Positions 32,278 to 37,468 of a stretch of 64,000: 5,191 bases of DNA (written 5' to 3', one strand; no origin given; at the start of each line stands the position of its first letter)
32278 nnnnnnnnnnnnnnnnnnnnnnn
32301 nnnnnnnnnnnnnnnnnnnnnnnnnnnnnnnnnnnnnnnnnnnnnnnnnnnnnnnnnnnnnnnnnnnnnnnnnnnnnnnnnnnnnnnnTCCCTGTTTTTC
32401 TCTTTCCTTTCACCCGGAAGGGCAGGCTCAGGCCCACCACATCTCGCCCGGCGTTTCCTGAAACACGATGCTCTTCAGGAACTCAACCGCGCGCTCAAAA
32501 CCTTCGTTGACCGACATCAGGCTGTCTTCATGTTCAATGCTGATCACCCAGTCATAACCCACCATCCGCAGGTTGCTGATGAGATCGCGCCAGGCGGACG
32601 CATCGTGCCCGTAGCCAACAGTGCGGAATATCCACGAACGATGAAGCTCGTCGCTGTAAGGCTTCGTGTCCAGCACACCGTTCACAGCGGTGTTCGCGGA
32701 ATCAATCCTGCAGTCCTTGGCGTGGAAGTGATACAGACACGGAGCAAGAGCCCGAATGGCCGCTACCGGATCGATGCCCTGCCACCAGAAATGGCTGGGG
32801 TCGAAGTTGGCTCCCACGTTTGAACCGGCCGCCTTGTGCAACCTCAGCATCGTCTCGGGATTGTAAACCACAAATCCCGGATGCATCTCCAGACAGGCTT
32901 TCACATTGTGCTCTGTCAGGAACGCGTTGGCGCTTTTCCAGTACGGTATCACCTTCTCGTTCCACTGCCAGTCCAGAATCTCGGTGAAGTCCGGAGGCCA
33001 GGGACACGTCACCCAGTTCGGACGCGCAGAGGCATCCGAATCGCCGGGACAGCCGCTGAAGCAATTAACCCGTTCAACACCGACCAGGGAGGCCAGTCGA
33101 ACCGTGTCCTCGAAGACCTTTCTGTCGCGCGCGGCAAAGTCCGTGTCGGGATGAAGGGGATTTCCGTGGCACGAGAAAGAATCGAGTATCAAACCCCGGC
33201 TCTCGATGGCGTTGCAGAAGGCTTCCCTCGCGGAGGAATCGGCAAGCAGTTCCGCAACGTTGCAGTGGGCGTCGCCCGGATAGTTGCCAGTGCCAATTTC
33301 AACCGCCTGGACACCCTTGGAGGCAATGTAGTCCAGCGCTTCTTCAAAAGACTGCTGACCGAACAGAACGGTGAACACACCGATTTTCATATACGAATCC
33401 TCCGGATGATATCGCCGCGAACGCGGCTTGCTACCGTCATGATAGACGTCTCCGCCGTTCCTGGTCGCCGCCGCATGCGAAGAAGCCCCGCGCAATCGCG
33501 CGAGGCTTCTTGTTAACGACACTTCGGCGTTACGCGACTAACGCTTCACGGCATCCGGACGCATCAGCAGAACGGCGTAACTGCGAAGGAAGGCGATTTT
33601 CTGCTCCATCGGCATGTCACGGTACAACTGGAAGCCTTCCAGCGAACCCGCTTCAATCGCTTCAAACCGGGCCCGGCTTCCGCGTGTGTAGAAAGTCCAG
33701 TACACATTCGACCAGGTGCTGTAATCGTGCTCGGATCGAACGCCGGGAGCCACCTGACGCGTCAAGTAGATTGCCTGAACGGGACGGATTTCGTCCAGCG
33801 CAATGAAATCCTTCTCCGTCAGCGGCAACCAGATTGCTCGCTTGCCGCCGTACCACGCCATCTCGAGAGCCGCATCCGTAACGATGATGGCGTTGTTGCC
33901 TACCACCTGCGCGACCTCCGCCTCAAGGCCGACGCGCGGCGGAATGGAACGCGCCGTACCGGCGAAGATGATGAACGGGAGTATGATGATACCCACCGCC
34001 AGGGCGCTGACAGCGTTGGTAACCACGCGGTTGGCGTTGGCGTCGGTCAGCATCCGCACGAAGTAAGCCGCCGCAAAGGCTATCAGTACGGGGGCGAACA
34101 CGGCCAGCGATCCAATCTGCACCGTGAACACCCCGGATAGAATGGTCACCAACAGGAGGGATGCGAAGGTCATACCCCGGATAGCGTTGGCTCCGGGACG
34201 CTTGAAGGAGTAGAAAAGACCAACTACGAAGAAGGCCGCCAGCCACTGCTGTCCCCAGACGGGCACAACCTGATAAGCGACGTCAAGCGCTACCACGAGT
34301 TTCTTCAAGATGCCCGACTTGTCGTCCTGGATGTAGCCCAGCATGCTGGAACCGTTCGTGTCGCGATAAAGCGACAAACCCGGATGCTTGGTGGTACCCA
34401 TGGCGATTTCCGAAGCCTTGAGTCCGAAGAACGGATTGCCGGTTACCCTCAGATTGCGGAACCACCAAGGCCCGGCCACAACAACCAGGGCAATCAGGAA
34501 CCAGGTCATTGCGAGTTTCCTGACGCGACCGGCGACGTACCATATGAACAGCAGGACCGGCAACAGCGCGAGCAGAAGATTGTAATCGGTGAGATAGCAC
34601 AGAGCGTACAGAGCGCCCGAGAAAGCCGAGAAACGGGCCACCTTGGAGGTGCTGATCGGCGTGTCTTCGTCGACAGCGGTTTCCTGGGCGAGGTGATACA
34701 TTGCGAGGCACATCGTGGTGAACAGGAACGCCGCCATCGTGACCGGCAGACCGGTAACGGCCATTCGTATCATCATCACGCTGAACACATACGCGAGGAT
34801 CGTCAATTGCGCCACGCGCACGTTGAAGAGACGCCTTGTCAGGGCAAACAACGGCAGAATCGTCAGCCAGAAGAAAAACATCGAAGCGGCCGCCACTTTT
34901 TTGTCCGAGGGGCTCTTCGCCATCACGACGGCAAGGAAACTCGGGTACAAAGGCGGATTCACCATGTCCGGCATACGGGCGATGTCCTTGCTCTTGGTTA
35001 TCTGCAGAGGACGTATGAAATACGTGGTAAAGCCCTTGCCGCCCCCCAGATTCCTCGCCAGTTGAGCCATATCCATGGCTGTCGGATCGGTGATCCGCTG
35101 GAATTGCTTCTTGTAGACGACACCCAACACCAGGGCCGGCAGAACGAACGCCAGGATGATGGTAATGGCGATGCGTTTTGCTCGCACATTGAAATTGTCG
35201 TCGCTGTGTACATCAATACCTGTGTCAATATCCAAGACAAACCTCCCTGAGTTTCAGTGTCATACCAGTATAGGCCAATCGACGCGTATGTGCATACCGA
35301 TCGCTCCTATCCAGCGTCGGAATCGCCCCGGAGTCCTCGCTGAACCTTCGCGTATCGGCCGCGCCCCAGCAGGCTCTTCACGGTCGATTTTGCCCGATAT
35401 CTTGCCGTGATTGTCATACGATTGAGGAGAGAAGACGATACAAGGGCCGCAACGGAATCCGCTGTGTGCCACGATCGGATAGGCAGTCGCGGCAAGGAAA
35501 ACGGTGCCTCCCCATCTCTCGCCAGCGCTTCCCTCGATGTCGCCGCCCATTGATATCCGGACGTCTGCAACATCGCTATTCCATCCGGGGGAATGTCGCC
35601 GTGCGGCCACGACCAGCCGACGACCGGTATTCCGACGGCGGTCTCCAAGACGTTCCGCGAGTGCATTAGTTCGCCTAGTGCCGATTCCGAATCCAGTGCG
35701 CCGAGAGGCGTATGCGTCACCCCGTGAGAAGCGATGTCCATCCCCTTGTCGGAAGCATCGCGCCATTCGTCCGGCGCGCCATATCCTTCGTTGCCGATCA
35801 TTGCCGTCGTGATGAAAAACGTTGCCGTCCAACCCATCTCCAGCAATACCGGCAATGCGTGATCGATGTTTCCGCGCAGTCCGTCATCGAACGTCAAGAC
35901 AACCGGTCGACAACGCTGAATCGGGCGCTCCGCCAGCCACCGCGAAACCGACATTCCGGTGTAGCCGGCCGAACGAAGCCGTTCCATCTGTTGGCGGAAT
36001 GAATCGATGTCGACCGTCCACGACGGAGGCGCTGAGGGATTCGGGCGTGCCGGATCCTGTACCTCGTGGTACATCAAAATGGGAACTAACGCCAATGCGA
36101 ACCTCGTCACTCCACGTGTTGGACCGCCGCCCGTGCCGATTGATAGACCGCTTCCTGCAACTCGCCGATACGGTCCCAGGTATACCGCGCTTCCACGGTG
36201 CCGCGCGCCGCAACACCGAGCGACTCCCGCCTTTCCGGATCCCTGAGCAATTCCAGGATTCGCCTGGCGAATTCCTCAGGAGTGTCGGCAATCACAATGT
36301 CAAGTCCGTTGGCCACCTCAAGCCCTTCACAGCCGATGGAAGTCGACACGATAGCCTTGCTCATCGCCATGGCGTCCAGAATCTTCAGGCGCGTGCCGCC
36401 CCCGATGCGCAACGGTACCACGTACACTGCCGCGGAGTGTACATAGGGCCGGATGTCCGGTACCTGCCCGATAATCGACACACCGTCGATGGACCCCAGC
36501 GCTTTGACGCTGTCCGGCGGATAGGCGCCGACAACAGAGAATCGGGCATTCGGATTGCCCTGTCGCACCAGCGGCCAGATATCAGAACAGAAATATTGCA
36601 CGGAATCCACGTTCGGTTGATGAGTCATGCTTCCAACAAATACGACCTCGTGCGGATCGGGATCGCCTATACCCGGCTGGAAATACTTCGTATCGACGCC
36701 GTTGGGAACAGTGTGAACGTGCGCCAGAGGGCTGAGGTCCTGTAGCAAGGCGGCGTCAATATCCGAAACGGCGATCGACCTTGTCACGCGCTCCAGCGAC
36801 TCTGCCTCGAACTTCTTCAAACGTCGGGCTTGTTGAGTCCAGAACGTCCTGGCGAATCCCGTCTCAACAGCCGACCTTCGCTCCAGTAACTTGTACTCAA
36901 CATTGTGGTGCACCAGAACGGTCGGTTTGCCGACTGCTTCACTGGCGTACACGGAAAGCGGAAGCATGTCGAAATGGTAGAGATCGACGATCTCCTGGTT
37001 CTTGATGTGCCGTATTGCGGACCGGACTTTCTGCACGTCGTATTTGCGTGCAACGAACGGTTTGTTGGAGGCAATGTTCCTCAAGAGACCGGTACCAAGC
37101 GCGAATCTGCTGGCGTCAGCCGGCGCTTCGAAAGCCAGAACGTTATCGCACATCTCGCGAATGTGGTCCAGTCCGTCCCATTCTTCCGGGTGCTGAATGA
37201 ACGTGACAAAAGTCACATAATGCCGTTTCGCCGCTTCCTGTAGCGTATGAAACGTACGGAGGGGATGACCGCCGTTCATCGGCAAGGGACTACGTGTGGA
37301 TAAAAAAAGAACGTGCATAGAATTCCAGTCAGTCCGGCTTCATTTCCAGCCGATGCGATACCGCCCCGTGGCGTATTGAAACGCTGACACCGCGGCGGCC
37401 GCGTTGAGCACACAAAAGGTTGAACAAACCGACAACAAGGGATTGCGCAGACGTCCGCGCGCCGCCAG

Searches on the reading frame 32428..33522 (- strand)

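Call 73: search_protein_families(library=pfam, proteins=[window:32428-33522:-], max_evalue=0.001)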
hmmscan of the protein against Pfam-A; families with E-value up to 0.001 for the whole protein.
window:32428-33522:- (364 aa): 1 family
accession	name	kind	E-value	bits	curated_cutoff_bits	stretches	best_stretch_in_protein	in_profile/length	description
PF01261.30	AP_endonuc_2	-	1.1e-25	91.2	31.1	1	64-351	2-248/249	Xylose isomerase-like TIM barrel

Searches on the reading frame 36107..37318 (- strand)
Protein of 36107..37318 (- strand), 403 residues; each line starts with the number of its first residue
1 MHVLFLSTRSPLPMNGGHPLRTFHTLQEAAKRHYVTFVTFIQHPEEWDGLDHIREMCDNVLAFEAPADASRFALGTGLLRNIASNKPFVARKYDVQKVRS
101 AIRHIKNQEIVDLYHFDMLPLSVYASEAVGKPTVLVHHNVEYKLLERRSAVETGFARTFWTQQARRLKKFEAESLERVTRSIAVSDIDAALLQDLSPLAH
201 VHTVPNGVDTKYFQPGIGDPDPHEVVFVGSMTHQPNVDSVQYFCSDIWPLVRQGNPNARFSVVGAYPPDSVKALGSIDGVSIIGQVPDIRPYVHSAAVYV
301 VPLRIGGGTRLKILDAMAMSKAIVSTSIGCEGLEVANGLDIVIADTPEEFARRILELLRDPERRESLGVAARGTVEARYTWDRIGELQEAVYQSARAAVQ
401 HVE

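Call 73: search_protein_families(library=pfam, proteins=[window:36107-37318:-], max_evalue=0.001)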
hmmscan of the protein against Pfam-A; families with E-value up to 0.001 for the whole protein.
window:36107-37318:- (403 aa): 4 families
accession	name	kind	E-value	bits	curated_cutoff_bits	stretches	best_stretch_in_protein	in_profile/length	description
PF13692.12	Glyco_trans_1_4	-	1.3e-27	97.3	27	1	224-360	3-142/142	Glycosyl transferases group 1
PF00534.26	Glycos_transf_1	-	5.5e-12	46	26.4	1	220-372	13-170/172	Glycosyl transferases group 1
PF13439.12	Glyco_transf_4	-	4.6e-09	37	28.5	1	89-211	52-169/170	Glycosyltransferase Family 4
PF13524.12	Glyco_trans_1_2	-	2.6e-07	31.1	25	1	256-383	13-137/144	Glycosyl transferase-like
